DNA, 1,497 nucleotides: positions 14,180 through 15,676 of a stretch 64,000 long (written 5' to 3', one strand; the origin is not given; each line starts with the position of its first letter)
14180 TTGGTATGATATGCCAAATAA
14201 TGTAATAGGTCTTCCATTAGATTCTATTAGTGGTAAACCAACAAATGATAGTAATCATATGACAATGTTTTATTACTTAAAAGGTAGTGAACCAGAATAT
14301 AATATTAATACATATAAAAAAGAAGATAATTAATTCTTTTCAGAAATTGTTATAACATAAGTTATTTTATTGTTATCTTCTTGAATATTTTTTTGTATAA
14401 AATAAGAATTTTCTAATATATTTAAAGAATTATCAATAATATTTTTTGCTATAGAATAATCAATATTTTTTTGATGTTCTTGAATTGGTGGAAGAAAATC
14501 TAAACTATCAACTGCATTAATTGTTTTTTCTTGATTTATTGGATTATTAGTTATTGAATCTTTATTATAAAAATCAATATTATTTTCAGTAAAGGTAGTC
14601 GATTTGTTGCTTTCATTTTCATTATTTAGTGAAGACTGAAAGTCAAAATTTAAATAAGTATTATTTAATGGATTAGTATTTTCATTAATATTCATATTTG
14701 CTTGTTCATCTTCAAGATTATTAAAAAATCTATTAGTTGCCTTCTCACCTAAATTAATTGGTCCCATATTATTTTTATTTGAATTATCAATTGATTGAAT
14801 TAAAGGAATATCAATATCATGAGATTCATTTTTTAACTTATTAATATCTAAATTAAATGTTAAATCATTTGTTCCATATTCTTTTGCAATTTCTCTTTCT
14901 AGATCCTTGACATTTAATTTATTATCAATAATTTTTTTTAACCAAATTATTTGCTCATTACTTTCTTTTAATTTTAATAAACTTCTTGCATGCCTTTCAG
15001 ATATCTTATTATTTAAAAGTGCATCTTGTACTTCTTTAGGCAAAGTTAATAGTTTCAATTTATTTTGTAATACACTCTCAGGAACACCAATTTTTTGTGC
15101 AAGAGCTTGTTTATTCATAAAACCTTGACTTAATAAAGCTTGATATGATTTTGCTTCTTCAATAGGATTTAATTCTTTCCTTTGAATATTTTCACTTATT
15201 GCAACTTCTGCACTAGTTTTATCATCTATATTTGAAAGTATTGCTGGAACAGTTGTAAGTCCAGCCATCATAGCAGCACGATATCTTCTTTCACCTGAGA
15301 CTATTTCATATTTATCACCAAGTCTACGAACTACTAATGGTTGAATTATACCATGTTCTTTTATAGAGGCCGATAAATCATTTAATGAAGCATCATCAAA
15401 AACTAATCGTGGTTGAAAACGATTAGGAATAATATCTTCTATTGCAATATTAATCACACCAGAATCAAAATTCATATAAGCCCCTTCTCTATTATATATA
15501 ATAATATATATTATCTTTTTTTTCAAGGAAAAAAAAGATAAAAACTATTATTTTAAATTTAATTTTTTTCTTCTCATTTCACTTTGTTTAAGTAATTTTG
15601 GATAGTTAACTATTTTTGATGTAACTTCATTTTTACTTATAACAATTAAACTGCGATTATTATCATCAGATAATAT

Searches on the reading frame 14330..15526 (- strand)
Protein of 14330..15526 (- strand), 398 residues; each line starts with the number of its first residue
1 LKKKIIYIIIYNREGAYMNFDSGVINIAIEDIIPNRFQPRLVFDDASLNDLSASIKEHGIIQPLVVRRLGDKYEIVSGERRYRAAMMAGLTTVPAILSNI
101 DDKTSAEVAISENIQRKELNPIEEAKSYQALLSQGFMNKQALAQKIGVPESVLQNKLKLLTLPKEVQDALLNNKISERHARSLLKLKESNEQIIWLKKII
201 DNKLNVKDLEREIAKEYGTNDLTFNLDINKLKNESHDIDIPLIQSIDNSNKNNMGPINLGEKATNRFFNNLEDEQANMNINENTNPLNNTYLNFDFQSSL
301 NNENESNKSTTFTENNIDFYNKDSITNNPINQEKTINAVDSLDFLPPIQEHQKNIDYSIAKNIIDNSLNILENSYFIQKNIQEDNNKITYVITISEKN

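Call 11: search_protein_families(library=pfam, proteins=[window:14330-15526:-])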
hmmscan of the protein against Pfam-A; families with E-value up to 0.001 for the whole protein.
window:14330-15526:- (398 aa): 2 families
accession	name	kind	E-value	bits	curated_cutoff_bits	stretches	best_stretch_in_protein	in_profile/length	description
PF02195.25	ParB_N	-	4.6e-32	110.4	26.3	1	25-115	4-95/95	ParB N-terminal domain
PF17762.8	HTH_ParB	-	3.3e-27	95.1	22.6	1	118-215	2-99/102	ParB HTH domain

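Call 13: search_protein_families(library=ncbifam, proteins=[window:14330-15526:-])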
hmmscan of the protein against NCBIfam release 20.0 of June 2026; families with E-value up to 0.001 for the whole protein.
window:14330-15526:- (398 aa): 7 families
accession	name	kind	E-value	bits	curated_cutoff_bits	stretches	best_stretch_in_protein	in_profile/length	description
TIGR04285.1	nucleoid_noc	exception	6.9e-74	248.4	315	1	24-219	2-196/255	nucleoid occlusion protein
TIGR00180.1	parB_part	domain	3.8e-52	176.8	58.45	1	22-199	3-185/186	ParB/RepB/Spo0J family partition protein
TIGR03734.1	PRTRC_parB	hypoth_equivalog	1.2e-35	123.1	278.6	1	38-215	7-188/555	PRTRC system ParB family protein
TIGR03454.1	partition_RepB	equivalog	6e-16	58.7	201.5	1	24-166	64-208/325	plasmid partitioning protein RepB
NF010406.0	PRK13832.1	subfamily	4e-14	52.1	640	1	46-195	27-179/578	plasmid partitioning protein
NF010440.0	PRK13866.1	equivalog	1.2e-07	31.2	522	1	36-137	77-181/336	plasmid partitioning protein RepB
NF010252.0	PRK13698.1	equivalog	4.8e-05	22.4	274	1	44-200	85-239/323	ParB/RepB/Spo0J family plasmid partition protein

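Call 24: search_solved_structures(query=window:14330-15526:-, show_alignments=5)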
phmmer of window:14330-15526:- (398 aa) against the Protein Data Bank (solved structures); distinct sequences matched with E-value up to 0.001: 14.
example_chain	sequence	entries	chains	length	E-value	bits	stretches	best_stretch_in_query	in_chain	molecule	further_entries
7ng0_A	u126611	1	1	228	1.4e-56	195.6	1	25-215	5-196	Nucleoid occlusion protein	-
7nfu_A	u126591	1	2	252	2.3e-56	194.9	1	24-215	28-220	Nucleoid occlusion protein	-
7ol9_A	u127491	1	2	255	9.9e-49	169.8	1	23-215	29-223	Nucleoid occlusion protein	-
1vz0_A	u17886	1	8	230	5.4e-47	164.1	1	21-210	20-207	Chromosome-partitioning protein Spo0J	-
6sdk_A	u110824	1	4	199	1.5e-44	156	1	26-213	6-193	Stage 0 sporulation protein J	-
7bnk_A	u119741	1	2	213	4.4e-42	147.9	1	22-215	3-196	ParB family protein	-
7o0n_A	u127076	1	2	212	3.5e-41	145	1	22-215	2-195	ParB family protein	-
7bnr_A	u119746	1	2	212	3.6e-41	144.9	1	22-215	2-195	ParB family protein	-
4umk_A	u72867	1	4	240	2.1e-40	142.4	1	14-220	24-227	PROBABLE CHROMOSOME-PARTITIONING PROTEIN PARB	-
6t1f_A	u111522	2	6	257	4.8e-35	124.8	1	29-211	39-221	Chromosome-partitioning protein ParB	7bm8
6y93_A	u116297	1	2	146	3.1e-24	89.2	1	105-215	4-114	Nucleoid occlusion protein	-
8qa8_A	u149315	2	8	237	1.6e-13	53.9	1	22-177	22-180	Transcriptional repressor protein KorB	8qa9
6s6h_A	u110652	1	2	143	1.8e-13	53.8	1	107-211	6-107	Chromosome-partitioning protein ParB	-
1r71_A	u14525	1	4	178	6.2e-06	29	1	81-179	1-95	Transcriptional repressor protein korB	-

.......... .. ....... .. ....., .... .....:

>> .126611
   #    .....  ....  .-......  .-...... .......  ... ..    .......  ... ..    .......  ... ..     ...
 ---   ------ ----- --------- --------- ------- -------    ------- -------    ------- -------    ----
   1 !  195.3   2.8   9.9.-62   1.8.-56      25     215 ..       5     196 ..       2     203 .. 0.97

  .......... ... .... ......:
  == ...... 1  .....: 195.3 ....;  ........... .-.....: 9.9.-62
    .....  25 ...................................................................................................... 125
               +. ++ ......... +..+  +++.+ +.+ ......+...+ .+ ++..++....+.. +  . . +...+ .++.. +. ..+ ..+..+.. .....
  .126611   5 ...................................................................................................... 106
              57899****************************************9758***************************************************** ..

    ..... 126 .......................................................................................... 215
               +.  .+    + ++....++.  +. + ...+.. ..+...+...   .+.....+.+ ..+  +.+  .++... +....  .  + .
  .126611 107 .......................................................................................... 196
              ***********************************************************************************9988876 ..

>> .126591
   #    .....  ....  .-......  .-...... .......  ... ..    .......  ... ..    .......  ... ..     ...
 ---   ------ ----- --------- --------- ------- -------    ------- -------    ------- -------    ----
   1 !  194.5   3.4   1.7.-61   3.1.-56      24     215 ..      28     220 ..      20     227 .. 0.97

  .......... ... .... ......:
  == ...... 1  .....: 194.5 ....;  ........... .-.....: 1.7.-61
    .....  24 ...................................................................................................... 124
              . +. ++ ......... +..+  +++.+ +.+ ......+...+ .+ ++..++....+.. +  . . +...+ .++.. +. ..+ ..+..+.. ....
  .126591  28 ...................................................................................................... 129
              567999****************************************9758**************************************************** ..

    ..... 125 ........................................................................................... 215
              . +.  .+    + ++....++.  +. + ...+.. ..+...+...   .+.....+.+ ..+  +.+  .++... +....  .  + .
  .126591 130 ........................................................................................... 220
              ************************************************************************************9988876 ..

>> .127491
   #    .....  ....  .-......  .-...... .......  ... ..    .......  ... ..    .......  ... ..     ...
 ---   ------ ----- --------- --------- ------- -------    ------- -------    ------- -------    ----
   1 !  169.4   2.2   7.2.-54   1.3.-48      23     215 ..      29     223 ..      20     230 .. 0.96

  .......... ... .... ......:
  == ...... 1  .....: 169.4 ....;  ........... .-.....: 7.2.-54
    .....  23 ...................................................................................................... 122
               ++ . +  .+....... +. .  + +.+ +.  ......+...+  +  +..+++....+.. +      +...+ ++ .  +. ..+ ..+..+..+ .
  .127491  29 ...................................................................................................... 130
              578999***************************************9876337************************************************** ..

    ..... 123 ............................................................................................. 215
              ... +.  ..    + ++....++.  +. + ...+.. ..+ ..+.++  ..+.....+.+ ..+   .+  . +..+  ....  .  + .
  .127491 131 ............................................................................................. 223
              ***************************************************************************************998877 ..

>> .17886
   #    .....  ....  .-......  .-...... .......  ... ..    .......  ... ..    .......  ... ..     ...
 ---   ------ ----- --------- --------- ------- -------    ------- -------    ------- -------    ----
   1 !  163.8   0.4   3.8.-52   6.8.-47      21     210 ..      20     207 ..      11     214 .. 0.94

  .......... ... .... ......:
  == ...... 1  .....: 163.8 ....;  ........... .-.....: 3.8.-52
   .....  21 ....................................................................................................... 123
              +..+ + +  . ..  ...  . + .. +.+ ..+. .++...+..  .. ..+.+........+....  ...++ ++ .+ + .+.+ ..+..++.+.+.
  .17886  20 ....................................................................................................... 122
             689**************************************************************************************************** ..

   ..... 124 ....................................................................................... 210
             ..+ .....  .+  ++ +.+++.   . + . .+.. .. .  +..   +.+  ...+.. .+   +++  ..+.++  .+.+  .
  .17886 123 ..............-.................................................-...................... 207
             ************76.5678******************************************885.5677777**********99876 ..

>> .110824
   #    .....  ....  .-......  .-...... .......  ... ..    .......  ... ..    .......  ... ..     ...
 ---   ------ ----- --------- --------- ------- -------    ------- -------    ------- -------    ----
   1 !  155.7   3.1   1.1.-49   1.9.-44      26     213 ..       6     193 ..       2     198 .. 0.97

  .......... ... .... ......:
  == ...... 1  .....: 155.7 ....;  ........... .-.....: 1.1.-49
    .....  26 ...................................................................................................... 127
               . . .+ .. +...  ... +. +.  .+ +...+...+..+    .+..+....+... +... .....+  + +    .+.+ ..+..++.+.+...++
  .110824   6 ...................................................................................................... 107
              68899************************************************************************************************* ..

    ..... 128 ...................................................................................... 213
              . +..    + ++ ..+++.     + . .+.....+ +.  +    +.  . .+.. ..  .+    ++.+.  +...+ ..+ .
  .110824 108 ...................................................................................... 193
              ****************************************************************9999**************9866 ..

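Call 28: find_homologous_proteins(query=window:14330-15478:-, max_evalue=1e-20)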
Query window:14330-15478:- (382 aa): 7898 proteins with E <= 1e-20 among 8000 candidates; the best 120 are listed.
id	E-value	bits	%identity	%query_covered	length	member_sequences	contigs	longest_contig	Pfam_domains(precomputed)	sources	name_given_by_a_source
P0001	1.7e-231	786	98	100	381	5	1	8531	PF17762.9,PF02195.27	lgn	-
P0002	9.6e-231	783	98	100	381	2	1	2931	PF17762.9,PF02195.27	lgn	-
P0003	1.2e-230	783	98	100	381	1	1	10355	PF17762.9,PF02195.27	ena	-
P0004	2.8e-230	782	98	100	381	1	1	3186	PF17762.9,PF02195.27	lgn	-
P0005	2.1e-229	779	98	100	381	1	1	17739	PF17762.9,PF02195.27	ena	-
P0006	1.2e-226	770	96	100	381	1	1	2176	PF17762.9,PF02195.27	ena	-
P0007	6.2e-201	685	87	99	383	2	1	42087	PF17762.9,PF02195.27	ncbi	ncbi:MAG: ParB/RepB/Spo0J family partition protein [Bacilli bacterium]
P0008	5.1e-170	584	76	99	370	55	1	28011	PF17762.9,PF02195.27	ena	-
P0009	5.9e-170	583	76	99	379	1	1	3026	PF17762.9,PF02195.27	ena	-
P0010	5.7e-169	580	75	99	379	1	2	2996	PF17762.9,PF02195.27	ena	-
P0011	1.3e-127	444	66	86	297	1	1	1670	PF17762.9,PF02195.27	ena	-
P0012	8.8e-127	441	66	86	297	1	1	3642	PF17762.9,PF02195.27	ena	-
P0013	1.0e-126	441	66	86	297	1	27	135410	PF17762.9,PF02195.27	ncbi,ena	-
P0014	1.2e-126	441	66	86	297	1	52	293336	PF17762.9,PF02195.27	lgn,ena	-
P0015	1.8e-126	440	66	86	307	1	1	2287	PF17762.9,PF02195.27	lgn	-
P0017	3.7e-126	439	66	86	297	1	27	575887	PF17762.9,PF02195.27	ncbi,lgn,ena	-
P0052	1.7e-96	342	46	99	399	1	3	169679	PF17762.9,PF02195.27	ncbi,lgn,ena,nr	ncbi:MAG: ParB/RepB/Spo0J family partition protein [Bacilli bacterium]|nr:ParB/RepB/Spo0J family par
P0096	4.0e-80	288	51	82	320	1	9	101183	PF17762.9,PF02195.27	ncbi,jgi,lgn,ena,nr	ncbi:MAG: ParB/RepB/Spo0J family partition protein [Mollicutes bacterium]|nr:ParB/RepB/Spo0J family 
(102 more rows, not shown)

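Call 30: find_encoding_contigs(protein=P0007, flank=10000, max_places=3)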
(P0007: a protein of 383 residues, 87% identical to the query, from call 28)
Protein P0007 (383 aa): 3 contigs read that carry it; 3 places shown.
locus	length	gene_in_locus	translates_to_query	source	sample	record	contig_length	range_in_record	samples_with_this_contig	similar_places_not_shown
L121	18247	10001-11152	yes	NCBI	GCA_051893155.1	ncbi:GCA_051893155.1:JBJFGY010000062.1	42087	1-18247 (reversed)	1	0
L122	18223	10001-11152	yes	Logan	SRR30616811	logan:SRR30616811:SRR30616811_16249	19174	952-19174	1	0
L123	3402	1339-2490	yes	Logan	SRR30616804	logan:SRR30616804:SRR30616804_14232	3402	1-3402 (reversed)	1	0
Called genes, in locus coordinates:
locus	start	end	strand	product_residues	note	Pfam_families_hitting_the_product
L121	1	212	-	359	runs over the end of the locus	PF02463:SMC_N, PF13175:AAA_15, PF13476:AAA_23 (weak), PF13555:AAA_29 (faint), PF13304:AAA_21 (weak)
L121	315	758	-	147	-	PF06338:ComK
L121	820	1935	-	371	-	PF00712:DNA_pol3_beta, PF02767:DNA_pol3_beta_2, PF02768:DNA_pol3_beta_3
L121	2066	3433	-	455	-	PF00910:RNA_helicase (faint), PF11638:DnaA_N, PF13173:AAA_14 (faint), PF00308:Bac_DnaA, PF01695:IstB_IS21, PF00004:AAA (weak), PF08299:Bac_DnaA_C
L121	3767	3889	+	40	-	PF00468:Ribosomal_L34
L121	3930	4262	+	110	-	PF00825:Ribonuclease_P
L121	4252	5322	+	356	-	PF02096:60KD_IMP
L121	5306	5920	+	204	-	PF07650:KH_2 (faint), PF01424:R3H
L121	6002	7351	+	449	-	PF10396:TrmE_N, PF12631:MnmE_helical, PF00009:GTP_EFTU (weak), PF00350:Dynamin_N (faint), PF01926:MMR_HSR1, PF02421:FeoB_N, PF04548:AIG1 (weak)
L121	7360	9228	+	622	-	PF00890:FAD_binding_2 (faint), PF01134:GIDA, PF12831:FAD_oxidored (faint), PF21680:GIDA_C_1st, PF13932:SAM_GIDA_C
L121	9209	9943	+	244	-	PF02527:GidB, PF13847:Methyltransf_31 (weak)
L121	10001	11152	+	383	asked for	PF02195:ParB_N, PF17762:HTH_ParB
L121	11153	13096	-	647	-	PF00912:Transgly, PF00905:Transpeptidase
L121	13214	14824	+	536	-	PF03485:Arg_tRNA_synt_N, PF00750:tRNA-synt_1d, PF05746:DALR_1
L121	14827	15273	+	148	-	-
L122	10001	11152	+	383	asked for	PF02195:ParB_N, PF17762:HTH_ParB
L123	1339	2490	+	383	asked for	PF02195:ParB_N, PF17762:HTH_ParB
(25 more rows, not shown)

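Call 31: find_encoding_contigs(protein=P0017, flank=10000, max_places=2)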
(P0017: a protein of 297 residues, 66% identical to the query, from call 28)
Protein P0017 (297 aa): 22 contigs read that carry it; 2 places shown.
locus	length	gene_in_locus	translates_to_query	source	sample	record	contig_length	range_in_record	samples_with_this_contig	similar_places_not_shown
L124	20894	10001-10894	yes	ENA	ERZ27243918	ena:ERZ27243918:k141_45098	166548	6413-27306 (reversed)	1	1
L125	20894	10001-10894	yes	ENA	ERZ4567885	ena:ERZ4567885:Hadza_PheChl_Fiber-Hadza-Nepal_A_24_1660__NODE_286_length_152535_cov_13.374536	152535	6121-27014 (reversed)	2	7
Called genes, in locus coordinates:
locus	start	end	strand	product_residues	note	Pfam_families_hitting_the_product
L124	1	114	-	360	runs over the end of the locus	PF02463:SMC_N, PF13175:AAA_15 (weak), PF13476:AAA_23, PF13514:AAA_27 (weak), PF13304:AAA_21 (faint)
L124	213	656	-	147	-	PF06338:ComK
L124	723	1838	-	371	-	PF00712:DNA_pol3_beta, PF02767:DNA_pol3_beta_2, PF02768:DNA_pol3_beta_3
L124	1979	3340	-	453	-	PF11638:DnaA_N (weak), PF00308:Bac_DnaA, PF01695:IstB_IS21, PF00004:AAA (weak), PF00910:RNA_helicase (faint), PF13173:AAA_14 (weak), PF08299:Bac_DnaA_C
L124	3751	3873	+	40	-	PF00468:Ribosomal_L34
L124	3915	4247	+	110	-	PF00825:Ribonuclease_P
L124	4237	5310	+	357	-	PF02096:60KD_IMP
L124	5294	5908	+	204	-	PF07650:KH_2 (weak), PF13083:KH_KhpA-B (weak), PF01424:R3H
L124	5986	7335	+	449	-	PF10396:TrmE_N, PF12631:MnmE_helical, PF00009:GTP_EFTU (faint), PF00350:Dynamin_N (faint), PF01926:MMR_HSR1, PF02421:FeoB_N, PF04548:AIG1 (faint)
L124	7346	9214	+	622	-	PF01134:GIDA, PF21680:GIDA_C_1st, PF13932:SAM_GIDA_C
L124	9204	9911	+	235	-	PF02527:GidB, PF05175:MTS (weak), PF13847:Methyltransf_31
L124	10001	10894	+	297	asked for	PF02195:ParB_N, PF17762:HTH_ParB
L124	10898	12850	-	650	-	PF00912:Transgly, PF00905:Transpeptidase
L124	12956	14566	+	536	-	PF03485:Arg_tRNA_synt_N, PF00750:tRNA-synt_1d, PF01406:tRNA-synt_1e (faint), PF05746:DALR_1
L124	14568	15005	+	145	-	-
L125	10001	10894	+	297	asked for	PF02195:ParB_N, PF17762:HTH_ParB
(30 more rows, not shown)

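Call 42: find_encoding_contigs(protein=P0052, flank=10000, max_places=1)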
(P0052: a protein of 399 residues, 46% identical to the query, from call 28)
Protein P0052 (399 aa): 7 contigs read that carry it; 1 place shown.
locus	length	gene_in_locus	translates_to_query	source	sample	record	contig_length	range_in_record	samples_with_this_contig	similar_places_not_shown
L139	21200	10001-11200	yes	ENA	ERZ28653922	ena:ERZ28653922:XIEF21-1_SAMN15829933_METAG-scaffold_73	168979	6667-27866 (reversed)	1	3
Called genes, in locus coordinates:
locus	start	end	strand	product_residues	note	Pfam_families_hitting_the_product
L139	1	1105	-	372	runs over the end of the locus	PF00712:DNA_pol3_beta, PF02767:DNA_pol3_beta_2, PF02768:DNA_pol3_beta_3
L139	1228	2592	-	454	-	PF11638:DnaA_N, PF00308:Bac_DnaA, PF01695:IstB_IS21 (weak), PF00004:AAA (weak), PF13173:AAA_14 (weak), PF08299:Bac_DnaA_C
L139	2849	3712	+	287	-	PF01545:Cation_efflux, PF16916:ZT_dimer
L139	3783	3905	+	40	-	PF00468:Ribosomal_L34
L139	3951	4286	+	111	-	PF00825:Ribonuclease_P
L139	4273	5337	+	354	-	PF02096:60KD_IMP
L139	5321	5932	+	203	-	PF13083:KH_KhpA-B (faint), PF07650:KH_2 (weak), PF01424:R3H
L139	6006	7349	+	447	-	PF10396:TrmE_N, PF12631:MnmE_helical, PF00350:Dynamin_N (faint), PF01926:MMR_HSR1, PF02421:FeoB_N, PF04548:AIG1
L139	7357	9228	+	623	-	PF00890:FAD_binding_2 (faint), PF01134:GIDA, PF21680:GIDA_C_1st, PF13932:SAM_GIDA_C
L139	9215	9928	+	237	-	PF02527:GidB, PF13847:Methyltransf_31 (weak)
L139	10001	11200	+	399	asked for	PF02195:ParB_N, PF17762:HTH_ParB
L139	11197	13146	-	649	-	PF00912:Transgly, PF00905:Transpeptidase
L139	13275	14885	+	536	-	PF03485:Arg_tRNA_synt_N, PF00750:tRNA-synt_1d, PF01406:tRNA-synt_1e (faint), PF05746:DALR_1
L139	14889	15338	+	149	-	-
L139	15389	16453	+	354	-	PF03462:PCRF, PF00472:RF-1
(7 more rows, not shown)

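Call 43: find_encoding_contigs(protein=P0096, flank=10000, max_places=1)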
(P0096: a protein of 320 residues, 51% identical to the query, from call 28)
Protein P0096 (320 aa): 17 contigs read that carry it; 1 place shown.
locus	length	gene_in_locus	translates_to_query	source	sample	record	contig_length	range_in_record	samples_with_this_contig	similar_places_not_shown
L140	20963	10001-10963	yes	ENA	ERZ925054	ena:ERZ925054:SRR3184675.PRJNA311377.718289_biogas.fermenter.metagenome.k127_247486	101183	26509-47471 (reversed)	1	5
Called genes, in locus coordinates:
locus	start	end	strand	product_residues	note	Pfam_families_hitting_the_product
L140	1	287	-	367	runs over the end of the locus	PF02463:SMC_N, PF13175:AAA_15, PF13476:AAA_23, PF13514:AAA_27 (weak), PF13304:AAA_21 (weak)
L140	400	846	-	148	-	PF06338:ComK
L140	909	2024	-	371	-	PF00712:DNA_pol3_beta, PF02767:DNA_pol3_beta_2, PF02768:DNA_pol3_beta_3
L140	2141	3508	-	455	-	PF00308:Bac_DnaA, PF01695:IstB_IS21 (weak), PF00004:AAA (weak), PF08299:Bac_DnaA_C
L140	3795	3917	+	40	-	PF00468:Ribosomal_L34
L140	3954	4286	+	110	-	PF00825:Ribonuclease_P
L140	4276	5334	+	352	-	PF02096:60KD_IMP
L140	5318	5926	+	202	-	PF13083:KH_KhpA-B (weak), PF01424:R3H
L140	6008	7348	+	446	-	PF10396:TrmE_N, PF12631:MnmE_helical, PF00350:Dynamin_N (faint), PF01926:MMR_HSR1, PF02421:FeoB_N, PF04548:AIG1, PF04670:Gtr1_RagA (faint)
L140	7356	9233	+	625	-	PF01134:GIDA, PF01946:Thi4 (faint), PF12831:FAD_oxidored (weak), PF21680:GIDA_C_1st, PF13932:SAM_GIDA_C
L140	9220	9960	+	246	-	PF02527:GidB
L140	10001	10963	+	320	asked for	PF02195:ParB_N, PF17762:HTH_ParB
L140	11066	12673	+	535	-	PF03485:Arg_tRNA_synt_N, PF00750:tRNA-synt_1d, PF01406:tRNA-synt_1e (faint), PF09334:tRNA-synt_1g (faint), PF05746:DALR_1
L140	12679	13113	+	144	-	-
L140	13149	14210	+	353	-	PF03462:PCRF, PF00472:RF-1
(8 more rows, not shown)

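Call 54: search_protein_representatives(protein=window:14330-15478:-)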
Query: 382 residues. Proteins with E-value up to 0.001 (for the whole library): 80368; up to 1e-10: 42815; up to 1e-30: 6050. The best 150 are listed.
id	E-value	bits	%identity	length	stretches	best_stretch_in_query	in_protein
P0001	5.3e-232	785.7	98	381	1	2-382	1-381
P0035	4.9e-107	374.8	62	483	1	2-302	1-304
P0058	5.2e-90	318.8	55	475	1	2-315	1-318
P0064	1.2e-88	314.3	49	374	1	2-378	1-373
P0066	1.7e-88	313.8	47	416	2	2-208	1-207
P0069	1.4e-87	310.8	55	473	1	2-272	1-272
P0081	6.7e-84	298.7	51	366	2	2-276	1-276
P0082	4.0e-83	296.1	52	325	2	2-289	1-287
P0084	1.4e-82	294.4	56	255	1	2-253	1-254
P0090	5.2e-81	289.2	55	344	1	2-319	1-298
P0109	1.4e-79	284.5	52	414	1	2-282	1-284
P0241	3.4e-77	276.6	62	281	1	2-218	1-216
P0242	7.1e-74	265.7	53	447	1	2-272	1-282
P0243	3.7e-73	263.4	44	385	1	7-380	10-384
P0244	1.2e-72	261.6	55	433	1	2-273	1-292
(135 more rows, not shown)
